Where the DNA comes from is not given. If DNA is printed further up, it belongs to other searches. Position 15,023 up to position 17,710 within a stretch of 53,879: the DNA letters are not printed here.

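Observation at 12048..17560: Cyclase-TPR / soluble PAP2-like / signal-less S8 protease cassette: candidate uncharacterised signalling or conflict system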

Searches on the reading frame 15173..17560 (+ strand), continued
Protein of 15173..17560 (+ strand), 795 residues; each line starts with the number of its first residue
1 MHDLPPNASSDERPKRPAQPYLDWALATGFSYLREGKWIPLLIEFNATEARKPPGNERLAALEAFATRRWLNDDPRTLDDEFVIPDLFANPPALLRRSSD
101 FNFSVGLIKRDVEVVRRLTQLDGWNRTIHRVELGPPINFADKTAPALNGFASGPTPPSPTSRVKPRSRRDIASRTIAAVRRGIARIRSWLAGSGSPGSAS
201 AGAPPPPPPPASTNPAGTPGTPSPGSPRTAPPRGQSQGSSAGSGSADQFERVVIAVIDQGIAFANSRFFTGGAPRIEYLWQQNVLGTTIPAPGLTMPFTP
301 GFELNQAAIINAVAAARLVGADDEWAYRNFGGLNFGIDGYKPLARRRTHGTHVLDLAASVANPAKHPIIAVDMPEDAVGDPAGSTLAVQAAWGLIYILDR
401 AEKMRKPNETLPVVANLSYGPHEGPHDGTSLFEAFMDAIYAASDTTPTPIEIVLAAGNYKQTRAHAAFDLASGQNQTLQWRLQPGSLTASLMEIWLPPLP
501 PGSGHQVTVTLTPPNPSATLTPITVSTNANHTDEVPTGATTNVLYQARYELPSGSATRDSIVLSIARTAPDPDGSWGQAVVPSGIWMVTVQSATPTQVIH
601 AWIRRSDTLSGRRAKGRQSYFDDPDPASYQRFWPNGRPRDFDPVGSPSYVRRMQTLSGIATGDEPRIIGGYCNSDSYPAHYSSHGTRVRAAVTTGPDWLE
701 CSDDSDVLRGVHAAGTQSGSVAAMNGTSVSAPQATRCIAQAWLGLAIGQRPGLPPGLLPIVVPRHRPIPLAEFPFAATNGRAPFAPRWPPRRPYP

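Call 86: search_protein_families(library=pfam, alignment_id=A6, max_evalue=0.00001)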
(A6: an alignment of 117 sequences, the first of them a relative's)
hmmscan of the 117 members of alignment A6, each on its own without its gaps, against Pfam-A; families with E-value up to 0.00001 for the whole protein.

A. member 1, L005:2530-3360:+ (277 aa): 2 families
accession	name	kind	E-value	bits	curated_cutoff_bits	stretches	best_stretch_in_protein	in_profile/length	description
PF03050.20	DDE_Tnp_IS66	-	1e-64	219.1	23.1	2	1-125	21-142/284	Transposase IS66 family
PF13817.11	DDE_Tnp_IS66_C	-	4.3e-17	62.5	30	1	235-273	1-39/39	IS66 C-terminal element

B. families by the number of members that match (of 117 scanned): 119 families (the first 25 are shown)
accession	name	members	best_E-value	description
PF00005.33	ABC_tran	5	6.5e-63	ABC transporter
PF00496.27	SBP_bac_5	3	1.5e-82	Bacterial extracellular solute-binding proteins, family 5 Middle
PF00106.31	adh_short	3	4.5e-53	short chain dehydrogenase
PF13561.12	adh_short_C2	3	2.3e-36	Enoyl-(Acyl carrier protein) reductase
PF13304.12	AAA_21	3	1e-11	AAA domain, putative AbiEii toxin, Type IV TA system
PF00171.27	Aldedh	2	6.6e-74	Aldehyde dehydrogenase family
PF07993.18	NAD_binding_4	2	5.9e-50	Male sterility protein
PF08352.17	oligo_HPY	2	8.5e-44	Oligopeptide/dipeptide transporter, C-terminal region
PF01546.33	Peptidase_M20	2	1e-27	Peptidase family M20/M25/M40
PF02371.22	Transposase_20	2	2.4e-27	Transposase IS116/IS110/IS902 family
PF00892.27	EamA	2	2.4e-24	EamA-like transporter family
PF07687.19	M20_dimer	2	1.3e-19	Peptidase dimerisation domain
PF08659.16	KR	2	4.7e-17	KR domain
PF01548.23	DEDD_Tnp_IS110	2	3e-15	Transposase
PF09084.16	NMT1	2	6.2e-11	NMT1/THI5 like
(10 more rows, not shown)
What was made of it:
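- IS66 and IS110 transposases sit next to some copies (call 86).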
